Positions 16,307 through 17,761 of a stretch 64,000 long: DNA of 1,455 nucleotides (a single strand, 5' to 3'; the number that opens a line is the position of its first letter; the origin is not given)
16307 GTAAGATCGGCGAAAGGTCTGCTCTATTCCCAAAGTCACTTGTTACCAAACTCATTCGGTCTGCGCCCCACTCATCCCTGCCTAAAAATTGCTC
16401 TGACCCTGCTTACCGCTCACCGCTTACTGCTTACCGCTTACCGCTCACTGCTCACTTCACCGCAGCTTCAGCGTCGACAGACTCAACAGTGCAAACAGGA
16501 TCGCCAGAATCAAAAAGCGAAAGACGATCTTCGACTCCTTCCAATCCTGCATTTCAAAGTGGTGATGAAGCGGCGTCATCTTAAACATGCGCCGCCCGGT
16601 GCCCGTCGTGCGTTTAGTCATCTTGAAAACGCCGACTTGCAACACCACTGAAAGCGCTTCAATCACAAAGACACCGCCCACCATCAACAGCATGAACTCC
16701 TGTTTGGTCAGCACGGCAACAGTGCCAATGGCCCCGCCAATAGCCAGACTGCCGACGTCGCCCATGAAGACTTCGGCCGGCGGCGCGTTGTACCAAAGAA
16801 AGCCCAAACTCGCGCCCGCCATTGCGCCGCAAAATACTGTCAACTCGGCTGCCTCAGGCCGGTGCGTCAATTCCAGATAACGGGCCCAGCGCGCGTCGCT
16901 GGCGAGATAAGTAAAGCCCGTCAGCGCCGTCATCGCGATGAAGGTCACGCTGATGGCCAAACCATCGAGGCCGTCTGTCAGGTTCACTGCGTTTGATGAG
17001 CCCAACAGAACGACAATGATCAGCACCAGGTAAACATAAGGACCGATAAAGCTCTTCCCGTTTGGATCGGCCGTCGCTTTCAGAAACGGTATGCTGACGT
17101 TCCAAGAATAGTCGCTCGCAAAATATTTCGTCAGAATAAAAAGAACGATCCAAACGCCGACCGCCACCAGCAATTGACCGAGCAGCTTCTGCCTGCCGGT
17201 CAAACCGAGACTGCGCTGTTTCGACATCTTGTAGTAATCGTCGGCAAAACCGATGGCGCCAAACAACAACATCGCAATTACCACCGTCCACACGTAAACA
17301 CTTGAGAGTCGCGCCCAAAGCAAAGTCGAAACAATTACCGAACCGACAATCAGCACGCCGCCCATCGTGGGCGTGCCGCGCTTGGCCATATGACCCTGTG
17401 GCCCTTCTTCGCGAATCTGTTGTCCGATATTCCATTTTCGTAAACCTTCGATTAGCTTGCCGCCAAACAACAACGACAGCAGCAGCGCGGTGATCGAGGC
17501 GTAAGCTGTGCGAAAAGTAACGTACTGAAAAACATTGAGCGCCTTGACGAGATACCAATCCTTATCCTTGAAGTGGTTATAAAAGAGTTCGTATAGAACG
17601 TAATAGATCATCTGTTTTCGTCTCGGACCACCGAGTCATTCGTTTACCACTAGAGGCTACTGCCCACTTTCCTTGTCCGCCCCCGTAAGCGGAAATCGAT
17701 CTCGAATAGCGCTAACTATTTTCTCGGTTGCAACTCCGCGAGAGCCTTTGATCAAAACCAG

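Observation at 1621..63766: Intergenic hairpin elements built from tandem heptanucleotides, about one per 5 kb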

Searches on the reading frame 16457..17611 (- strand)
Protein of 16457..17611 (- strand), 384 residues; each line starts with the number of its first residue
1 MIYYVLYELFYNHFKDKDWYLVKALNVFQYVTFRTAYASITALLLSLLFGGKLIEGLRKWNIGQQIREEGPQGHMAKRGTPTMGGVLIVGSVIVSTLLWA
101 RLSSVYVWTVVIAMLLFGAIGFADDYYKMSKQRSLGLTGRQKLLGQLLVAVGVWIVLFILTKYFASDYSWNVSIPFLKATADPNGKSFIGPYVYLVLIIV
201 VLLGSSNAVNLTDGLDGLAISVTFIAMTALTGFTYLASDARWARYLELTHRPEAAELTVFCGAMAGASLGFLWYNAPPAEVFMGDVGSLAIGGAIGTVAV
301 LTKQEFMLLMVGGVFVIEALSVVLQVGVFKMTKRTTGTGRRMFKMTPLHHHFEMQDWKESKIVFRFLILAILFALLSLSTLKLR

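Call 6: find_encoding_contigs(protein=window:16457-17611:-, flank=10000, max_places=6)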
Protein window:16457-17611:- (384 aa): 9 contigs read that carry it; 6 places shown.
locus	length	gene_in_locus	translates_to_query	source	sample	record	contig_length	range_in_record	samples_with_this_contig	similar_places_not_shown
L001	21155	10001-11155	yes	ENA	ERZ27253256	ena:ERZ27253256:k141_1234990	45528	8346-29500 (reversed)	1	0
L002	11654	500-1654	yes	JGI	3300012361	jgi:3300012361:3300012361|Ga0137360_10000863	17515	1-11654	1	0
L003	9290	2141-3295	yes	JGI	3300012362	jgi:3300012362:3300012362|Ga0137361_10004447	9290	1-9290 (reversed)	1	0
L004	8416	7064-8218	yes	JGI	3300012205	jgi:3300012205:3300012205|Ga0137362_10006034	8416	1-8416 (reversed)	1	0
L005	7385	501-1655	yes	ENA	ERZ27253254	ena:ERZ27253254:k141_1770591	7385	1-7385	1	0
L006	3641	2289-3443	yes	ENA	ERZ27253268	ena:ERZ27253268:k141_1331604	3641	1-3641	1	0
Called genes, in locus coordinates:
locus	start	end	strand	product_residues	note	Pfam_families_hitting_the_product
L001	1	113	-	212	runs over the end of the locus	PF04011:LemA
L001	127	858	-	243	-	-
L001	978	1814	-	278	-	PF04536:TPM_phosphatase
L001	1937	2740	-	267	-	PF02535:Zip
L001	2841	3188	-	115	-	-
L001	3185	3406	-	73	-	-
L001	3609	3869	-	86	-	-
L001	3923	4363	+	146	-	PF02381:MraZ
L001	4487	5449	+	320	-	PF01795:Methyltransf_5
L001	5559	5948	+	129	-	-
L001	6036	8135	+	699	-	PF03717:PBP_dimer, PF00905:Transpeptidase, PF03793:PASTA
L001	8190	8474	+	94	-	-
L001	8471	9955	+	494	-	PF08245:Mur_ligase_M, PF02875:Mur_ligase_C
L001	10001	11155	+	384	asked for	PF10555:MraY_sig1 (weak), PF00953:Glycos_transf_4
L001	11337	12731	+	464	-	PF21799:MurD-like_N, PF08245:Mur_ligase_M, PF02875:Mur_ligase_C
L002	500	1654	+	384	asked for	PF10555:MraY_sig1 (weak), PF00953:Glycos_transf_4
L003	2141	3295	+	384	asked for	PF10555:MraY_sig1 (weak), PF00953:Glycos_transf_4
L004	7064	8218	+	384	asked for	PF10555:MraY_sig1 (weak), PF00953:Glycos_transf_4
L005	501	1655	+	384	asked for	PF10555:MraY_sig1 (weak), PF00953:Glycos_transf_4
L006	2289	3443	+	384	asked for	PF10555:MraY_sig1 (weak), PF00953:Glycos_transf_4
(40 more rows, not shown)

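Call 17: find_related_loci(query=window:16457-17611:-, collection=genome_contigs, flank=10000)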
Query window:16457-17611:- (384 aa) in genome_contigs; peptide patterns used: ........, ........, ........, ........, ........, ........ (x = any residue, [..] = any of these).
293 stretches matched a pattern; 261 encode a relative of the query (tblastn E <= 1e-3); the best 80 are kept; 80 distinct loci.
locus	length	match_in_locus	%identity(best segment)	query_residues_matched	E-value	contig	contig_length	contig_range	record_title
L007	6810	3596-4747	99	1-384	0e+0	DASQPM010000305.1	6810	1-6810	MAG TPA_asm: Pyrinomonadaceae bacterium isolate SMAG_U10830 k141_1723010, whole genome shotgun sequence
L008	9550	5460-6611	97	1-384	0e+0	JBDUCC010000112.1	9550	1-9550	MAG: bacterium isolate cluster4_bin.38 NODE_20237_length_9550_cov_11.289942, whole genome shotgun sequence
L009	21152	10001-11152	98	1-384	0e+0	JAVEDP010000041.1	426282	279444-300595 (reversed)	MAG: Pyrinomonadaceae bacterium isolate BP_18 scaffold_2197581, whole genome shotgun sequence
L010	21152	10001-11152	97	1-384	0e+0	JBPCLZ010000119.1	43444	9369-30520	MAG: Pyrinomonadaceae bacterium isolate TH_ant_mag_91 S1Ck127_6559150_flag_0_multi_112.0000_len_43444, whole genome shot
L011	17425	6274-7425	98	1-384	0e+0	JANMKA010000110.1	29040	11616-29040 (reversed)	MAG: Blastocatellia bacterium isolate OTE_64_metabat_267 OTE_64_k141_3342153, whole genome shotgun sequence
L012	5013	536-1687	97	1-384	0e+0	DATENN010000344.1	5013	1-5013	MAG TPA_asm: Pyrinomonadaceae bacterium isolate SMAG_U8970 k141_1580145, whole genome shotgun sequence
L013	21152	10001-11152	96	1-384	0e+0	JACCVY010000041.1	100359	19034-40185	MAG: Blastocatellia bacterium isolate MGR_bin138 SD2897-2912_k127_6053568, whole genome shotgun sequence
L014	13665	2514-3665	90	1-384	0e+0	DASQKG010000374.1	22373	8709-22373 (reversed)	MAG TPA_asm: Pyrinomonadaceae bacterium isolate SMAG_U11906 k141_3390097, whole genome shotgun sequence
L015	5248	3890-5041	93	1-384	0e+0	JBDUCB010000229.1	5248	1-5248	MAG: bacterium isolate cluster4_bin.37 NODE_62439_length_5248_cov_6.616599, whole genome shotgun sequence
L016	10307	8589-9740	90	1-384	0e+0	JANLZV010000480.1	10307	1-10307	MAG: Pyrinomonadaceae bacterium isolate OTE_12_metabat_278 OTE_12_k141_1212214, whole genome shotgun sequence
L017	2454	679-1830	92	1-384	0e+0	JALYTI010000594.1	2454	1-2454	MAG: Acidobacteriota bacterium isolate LIV bin26 SD1460_NODE_10748_length_2454_cov_1.298238, whole genome shotgun sequen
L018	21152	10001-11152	90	1-384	0e+0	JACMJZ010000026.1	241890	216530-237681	MAG: Pyrinomonadaceae bacterium isolate ES-bin-189 ES-bin-189-contig-k141_10147461, whole genome shotgun sequence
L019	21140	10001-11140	90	1-380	0e+0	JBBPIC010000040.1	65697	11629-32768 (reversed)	MAG: Acidobacteriota bacterium isolate BPF2-06-08_bin_1 NODE_40_length_65697_cov_35.300128, whole genome shotgun sequenc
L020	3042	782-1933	92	1-384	0e+0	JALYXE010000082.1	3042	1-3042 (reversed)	MAG: Acidobacteriota bacterium isolate KAP bin5 SD1490-92_k127_992772, whole genome shotgun sequence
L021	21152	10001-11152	89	1-384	0e+0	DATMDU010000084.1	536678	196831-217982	MAG TPA_asm: Pyrinomonadaceae bacterium isolate SMAG_U13416 k141_1282186, whole genome shotgun sequence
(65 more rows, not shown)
